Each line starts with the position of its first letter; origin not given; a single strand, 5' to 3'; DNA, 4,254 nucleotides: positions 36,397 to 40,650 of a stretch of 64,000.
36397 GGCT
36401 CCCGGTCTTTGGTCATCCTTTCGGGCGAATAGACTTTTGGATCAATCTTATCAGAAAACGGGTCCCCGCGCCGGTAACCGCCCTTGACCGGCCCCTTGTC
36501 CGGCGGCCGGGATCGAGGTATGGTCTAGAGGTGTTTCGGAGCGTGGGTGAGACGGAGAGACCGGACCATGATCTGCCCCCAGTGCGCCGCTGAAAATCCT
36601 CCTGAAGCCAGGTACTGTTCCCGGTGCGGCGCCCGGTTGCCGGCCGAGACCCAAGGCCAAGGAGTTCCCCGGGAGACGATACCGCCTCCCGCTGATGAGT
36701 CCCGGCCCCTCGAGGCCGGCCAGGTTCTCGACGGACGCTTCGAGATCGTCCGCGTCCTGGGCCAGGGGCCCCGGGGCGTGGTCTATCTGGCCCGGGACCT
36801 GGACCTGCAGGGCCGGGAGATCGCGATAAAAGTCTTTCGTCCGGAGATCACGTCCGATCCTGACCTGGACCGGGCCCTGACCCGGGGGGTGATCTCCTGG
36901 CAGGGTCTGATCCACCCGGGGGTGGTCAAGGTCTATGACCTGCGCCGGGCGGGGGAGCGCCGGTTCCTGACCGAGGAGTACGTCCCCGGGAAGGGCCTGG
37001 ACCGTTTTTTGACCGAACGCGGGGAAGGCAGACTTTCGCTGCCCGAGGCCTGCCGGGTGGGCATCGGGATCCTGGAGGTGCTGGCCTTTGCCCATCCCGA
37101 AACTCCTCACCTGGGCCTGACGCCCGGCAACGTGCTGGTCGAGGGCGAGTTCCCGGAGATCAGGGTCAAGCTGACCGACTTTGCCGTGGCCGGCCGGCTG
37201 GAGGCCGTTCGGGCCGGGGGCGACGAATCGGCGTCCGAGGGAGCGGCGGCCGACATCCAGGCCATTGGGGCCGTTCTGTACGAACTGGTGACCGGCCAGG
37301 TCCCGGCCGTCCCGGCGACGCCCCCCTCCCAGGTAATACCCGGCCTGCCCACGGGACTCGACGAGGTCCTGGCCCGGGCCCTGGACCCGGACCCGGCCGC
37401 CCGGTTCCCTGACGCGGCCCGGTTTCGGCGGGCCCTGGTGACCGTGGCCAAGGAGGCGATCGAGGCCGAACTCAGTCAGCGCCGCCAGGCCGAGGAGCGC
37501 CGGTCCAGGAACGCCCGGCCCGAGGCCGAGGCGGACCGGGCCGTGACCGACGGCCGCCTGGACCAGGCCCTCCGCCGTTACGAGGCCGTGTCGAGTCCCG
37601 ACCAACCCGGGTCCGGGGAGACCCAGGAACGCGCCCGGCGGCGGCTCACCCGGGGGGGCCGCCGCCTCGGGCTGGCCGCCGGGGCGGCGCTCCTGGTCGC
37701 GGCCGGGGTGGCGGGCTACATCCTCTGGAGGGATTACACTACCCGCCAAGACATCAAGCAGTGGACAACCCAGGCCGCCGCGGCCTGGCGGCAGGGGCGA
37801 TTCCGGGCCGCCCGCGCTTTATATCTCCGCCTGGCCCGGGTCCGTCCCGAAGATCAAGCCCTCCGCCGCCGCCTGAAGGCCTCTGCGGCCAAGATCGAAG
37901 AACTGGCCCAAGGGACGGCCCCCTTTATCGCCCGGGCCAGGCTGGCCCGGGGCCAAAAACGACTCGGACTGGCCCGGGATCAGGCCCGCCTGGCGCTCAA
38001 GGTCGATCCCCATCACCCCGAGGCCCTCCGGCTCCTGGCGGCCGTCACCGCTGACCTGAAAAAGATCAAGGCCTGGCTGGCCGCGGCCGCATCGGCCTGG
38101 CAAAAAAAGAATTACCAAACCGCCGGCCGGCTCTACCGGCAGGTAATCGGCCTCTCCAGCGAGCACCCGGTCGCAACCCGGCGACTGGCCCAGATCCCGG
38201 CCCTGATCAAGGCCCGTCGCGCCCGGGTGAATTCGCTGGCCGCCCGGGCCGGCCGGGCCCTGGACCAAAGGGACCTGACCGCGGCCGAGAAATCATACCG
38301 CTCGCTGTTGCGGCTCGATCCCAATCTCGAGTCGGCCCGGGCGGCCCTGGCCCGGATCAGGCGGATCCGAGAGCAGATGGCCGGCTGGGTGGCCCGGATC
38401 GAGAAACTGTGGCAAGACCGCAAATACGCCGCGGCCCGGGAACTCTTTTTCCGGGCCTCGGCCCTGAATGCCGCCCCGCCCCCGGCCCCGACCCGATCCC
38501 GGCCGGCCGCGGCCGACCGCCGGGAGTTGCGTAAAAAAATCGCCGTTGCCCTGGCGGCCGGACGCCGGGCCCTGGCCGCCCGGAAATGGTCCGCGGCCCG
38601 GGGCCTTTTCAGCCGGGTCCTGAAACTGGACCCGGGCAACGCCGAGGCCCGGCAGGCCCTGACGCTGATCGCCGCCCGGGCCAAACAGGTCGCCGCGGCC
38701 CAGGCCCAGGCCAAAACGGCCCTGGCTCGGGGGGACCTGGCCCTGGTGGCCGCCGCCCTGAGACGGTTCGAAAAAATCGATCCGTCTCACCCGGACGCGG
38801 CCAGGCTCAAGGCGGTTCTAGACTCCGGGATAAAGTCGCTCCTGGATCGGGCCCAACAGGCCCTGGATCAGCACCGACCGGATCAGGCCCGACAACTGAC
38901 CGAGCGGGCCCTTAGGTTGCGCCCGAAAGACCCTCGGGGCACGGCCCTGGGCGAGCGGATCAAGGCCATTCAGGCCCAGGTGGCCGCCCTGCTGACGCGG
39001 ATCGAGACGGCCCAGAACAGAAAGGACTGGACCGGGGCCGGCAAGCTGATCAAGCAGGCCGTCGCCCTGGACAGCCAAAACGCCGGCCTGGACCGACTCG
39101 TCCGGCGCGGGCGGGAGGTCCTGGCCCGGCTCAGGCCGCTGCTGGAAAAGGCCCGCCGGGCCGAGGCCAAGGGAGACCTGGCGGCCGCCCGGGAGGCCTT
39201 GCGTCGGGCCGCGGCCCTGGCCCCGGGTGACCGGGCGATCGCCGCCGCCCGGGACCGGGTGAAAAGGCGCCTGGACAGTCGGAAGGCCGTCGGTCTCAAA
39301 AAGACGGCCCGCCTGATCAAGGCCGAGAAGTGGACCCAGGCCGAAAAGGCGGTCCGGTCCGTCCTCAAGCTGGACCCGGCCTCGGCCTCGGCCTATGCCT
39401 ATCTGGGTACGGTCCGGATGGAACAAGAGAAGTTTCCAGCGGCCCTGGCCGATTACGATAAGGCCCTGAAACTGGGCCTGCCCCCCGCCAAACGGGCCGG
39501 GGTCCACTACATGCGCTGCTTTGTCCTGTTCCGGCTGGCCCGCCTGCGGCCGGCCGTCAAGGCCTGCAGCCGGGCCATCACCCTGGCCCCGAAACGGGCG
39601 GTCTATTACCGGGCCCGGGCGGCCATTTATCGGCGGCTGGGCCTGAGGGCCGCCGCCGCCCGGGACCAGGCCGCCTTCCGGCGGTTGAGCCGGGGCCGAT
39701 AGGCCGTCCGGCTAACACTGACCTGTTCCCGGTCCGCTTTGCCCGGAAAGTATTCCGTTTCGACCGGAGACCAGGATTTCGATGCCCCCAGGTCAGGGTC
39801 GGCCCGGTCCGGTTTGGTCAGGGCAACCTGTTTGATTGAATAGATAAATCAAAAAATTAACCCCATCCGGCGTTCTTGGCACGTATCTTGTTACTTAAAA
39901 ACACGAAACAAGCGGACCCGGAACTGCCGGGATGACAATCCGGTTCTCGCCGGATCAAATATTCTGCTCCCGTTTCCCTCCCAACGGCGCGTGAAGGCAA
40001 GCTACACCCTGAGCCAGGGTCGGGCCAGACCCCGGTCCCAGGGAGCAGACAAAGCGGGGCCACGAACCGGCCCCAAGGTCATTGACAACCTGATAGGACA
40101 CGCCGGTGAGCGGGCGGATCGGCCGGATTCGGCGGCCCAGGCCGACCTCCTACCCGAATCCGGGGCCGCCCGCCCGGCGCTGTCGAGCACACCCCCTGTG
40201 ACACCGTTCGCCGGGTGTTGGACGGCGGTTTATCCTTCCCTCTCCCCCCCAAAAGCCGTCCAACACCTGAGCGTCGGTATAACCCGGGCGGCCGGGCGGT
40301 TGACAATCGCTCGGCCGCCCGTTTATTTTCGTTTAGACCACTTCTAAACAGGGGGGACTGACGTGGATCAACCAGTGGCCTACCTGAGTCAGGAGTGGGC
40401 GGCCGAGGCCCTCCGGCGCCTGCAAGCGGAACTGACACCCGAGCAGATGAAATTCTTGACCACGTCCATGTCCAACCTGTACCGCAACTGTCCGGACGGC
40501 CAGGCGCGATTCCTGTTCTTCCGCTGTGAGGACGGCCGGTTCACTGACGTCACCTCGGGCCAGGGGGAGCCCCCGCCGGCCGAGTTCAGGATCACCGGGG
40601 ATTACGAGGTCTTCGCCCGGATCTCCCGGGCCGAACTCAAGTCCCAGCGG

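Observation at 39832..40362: About 430 nt of ORF-free, hairpin-dense sequence between a sigma-54-like promoter and a terminator-like hairpin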

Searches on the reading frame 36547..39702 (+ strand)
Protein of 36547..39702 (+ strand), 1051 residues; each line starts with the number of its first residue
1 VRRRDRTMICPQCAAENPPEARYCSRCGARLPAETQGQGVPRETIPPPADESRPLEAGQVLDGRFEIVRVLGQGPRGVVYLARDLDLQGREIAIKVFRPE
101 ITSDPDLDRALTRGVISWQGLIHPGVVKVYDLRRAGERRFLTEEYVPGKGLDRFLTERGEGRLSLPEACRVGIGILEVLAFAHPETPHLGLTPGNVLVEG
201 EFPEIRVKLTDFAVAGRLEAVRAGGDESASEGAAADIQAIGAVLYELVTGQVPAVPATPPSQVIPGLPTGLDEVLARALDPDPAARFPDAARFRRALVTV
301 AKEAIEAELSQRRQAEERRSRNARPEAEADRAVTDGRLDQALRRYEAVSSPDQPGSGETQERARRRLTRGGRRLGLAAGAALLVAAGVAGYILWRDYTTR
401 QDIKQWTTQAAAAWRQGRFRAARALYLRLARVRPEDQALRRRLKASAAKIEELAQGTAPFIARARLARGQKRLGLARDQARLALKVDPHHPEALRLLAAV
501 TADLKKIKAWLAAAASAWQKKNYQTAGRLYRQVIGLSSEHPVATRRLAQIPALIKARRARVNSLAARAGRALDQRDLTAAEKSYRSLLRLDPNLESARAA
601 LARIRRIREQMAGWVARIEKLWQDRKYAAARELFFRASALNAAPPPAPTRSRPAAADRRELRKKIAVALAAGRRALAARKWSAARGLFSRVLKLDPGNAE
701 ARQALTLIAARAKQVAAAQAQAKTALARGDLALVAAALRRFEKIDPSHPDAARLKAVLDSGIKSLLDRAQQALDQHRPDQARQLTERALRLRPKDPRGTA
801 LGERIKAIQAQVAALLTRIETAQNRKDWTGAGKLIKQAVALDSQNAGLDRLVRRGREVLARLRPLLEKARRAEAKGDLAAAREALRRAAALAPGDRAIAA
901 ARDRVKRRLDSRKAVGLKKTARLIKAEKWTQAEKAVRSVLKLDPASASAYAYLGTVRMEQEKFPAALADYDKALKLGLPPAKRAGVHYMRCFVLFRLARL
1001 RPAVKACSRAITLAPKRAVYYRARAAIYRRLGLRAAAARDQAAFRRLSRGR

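Call 10: search_protein_families(library=pfam, proteins=[window:36547-39702:+], max_evalue=0.01)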
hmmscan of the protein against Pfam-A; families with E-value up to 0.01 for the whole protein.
window:36547-39702:+ (1051 aa): 17 families
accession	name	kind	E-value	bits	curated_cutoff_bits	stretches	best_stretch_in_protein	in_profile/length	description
PF07719.23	TPR_2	-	1.5e-18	65.8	27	0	947-976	1-30/34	Tetratricopeptide repeat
PF13428.12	TPR_14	-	1.7e-17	62.6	23.5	0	406-443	4-41/44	Tetratricopeptide repeat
PF00069.31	Pkinase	-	6.6e-14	52.4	31.7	1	65-253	1-196/263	Protein kinase domain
PF00515.34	TPR_1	-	1.3e-13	50.5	27.8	1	947-976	1-30/34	Tetratricopeptide repeat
PF14559.12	TPR_19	-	6.5e-11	42.8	25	1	675-739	1-66/68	Tetratricopeptide repeat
PF13414.12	TPR_11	-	3.8e-10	39.7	26.8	0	955-976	2-23/42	TPR repeat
PF13431.12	TPR_17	-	5.1e-09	36.1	24.4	0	687-720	1-34/34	Tetratricopeptide repeat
PF13181.12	TPR_8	-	3.2e-08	33.6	25.7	0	508-539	2-33/34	Tetratricopeptide repeat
PF07714.23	PK_Tyr_Ser-Thr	-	1.4e-07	31.6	23.1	1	66-218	2-152/258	Protein tyrosine and serine/threonine kinase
PF13240.11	Zn_Ribbon_1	-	4e-07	30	25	1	10-31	2-23/23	zinc-ribbon domain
PF13432.12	TPR_16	-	7.8e-07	29.9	32.7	1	923-976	7-60/65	Tetratricopeptide repeat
PF24463.1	DUF7577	-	4.5e-06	26.6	28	1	7-32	2-27/27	Domain of unknown function (DUF7577)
PF25063.1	ARM_TT21_C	-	1.2e-05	25.7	35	1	923-1016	105-196/209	Tetratricopeptide repeat protein 21 C-terminal ARM domain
PF10516.15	SHNi-TPR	-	3.3e-05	23.8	21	1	950-976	4-30/38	SHNi-TPR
PF12773.13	DZR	-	5.4e-05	23.7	27.3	1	10-32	1-23/45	Double zinc ribbon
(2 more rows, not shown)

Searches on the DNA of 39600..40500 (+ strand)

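Call 4: search_rna_families(source=window, start=39600, end=40500, threshold=evalue, max_evalue=10, show_alignments=3)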
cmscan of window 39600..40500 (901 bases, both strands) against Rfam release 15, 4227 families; matches with E-value up to 10: 14.
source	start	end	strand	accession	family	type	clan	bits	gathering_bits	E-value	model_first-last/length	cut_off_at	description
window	40276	40334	+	RF00236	ctRNA_pGA1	Gene; antisense;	-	25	45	0.015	1-79/79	no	ctRNA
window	40270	40334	+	RF03771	mir-341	Gene; miRNA;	-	23.1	90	0.031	1-96/96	no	mir-341 microRNA precursor family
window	40110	40177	-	RF04229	mir-9279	Gene; miRNA;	-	21.3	85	0.42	1-74/74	no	mir-9279 microRNA precursor family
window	40027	40138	+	RF02208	WT1-AS_6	Gene; lncRNA;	-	20.9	80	9.7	1-121/121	no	WT1 antisense RNA conserved region 6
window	39644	39754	+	RF02556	snaR-A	Gene; sRNA;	-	20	98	0.18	1-115/115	no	snaR-A sRNA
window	40290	40324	+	RF02221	sRNA-Xcc1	Gene; sRNA;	-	19.8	53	1.3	1-87/87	no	sRNA-Xcc1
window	40122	40179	-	RF03172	mir-6012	Gene; miRNA;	-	17.6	59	3.2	1-85/85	no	mir-6012 microRNA precursor family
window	40213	40326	+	RF02345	ar15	Gene; sRNA;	CL00108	17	40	0.94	1-112/112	no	Alphaproteobacterial ar15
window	40285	40479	-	RF01867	CC2171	Gene; sRNA;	-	16.7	75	0.45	1-159/159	no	caulobacter sRNA CC2171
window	40211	40269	-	RF00872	mir-652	Gene; miRNA;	-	15.9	73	3.9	1-82/82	no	mir-652 microRNA precursor family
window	40108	40178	-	RF03447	mir-1231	Gene; miRNA;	-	15.4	80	8.2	1-86/86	no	mir-1231 microRNA precursor family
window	40272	40370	-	RF01700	Collinsella-1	Gene; sRNA;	-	15.2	35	0.2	1-196/196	no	Collinsella-1 RNA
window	40430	40477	-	RF03071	Sodium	Cis-reg; riboswitch;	-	14.5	40.5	3.4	1-55/55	no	Na+ riboswitch aptamer (DUF1646)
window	40207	40328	+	RF02870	ncS035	Gene; sRNA;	-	13.5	79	1.9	1-168/168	no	Burkholderia sRNA 35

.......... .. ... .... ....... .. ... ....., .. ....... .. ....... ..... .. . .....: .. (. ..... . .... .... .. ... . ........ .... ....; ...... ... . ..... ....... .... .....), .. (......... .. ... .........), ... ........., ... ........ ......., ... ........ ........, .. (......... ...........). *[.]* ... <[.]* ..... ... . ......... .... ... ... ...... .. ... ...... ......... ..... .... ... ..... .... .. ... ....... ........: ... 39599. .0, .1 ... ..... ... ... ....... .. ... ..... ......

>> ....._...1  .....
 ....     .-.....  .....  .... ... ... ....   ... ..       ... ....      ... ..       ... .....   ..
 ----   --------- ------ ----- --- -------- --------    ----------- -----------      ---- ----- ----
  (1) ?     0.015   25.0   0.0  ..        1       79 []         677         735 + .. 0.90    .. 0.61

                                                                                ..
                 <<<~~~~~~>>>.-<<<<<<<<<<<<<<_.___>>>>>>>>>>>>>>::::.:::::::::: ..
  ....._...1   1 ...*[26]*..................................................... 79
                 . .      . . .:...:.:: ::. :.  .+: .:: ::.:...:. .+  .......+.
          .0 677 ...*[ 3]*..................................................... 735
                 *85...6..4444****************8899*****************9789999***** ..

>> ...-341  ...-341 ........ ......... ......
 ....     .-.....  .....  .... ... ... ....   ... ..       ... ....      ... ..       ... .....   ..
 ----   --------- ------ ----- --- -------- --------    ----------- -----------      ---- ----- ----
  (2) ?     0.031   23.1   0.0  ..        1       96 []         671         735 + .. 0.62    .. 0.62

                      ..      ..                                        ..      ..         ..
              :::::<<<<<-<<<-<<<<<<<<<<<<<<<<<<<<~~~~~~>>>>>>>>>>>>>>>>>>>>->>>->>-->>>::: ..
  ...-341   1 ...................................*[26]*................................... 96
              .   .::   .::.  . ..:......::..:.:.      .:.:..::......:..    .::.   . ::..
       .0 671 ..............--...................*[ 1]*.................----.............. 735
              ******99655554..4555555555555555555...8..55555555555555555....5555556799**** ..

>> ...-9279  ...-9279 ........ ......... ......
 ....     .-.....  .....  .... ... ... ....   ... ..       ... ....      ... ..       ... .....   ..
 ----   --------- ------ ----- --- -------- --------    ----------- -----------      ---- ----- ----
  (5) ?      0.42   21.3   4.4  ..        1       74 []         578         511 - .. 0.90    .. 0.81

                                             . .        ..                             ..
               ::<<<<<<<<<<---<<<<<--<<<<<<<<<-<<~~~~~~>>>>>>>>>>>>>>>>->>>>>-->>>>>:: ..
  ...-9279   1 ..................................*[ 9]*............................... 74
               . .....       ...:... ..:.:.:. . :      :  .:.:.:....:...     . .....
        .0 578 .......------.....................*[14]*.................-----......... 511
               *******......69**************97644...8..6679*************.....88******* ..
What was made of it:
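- On Any described RNA family (Rfam 15, including riboswitches, 6S, tmRNA, RNase P, SRP, Qrr, CrcZ, GlmY, RsaE): The best sub-threshold hit is ctRNA_pGA1 at 25 bits against a cutoff of 45, and it covers only the terminator hairpin (call 4).
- Closest known: CrcZ/CrcY of Pseudomonas. Different: There is no covariance-model match at E up to 10 (call 4).
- Closest known: RsaE/RoxS-type sRNAs with C-rich loops. Different: There is no Rfam match (call 4).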

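Call 80: search_dna_similar(query=window:39903-40340:+, collection=plasmids, mode=distant, max_evalue=0.001, max_rows=5)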
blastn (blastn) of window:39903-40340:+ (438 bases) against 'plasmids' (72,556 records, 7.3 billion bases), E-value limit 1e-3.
No match.

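Call 81: search_dna_similar(query=window:39903-40340:+, collection=phages, mode=distant, max_evalue=0.001, max_rows=5)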
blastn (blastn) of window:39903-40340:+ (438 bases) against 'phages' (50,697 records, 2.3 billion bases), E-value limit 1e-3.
No match.

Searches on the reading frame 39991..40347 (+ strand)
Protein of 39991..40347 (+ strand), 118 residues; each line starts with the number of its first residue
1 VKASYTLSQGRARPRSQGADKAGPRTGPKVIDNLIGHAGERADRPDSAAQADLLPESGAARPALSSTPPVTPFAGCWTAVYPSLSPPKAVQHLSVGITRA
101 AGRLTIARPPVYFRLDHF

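Call 10: search_protein_families(library=pfam, proteins=[window:39991-40347:+], max_evalue=0.01)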
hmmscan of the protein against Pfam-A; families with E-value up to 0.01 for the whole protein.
window:39991-40347:+ (118 aa): 0 families
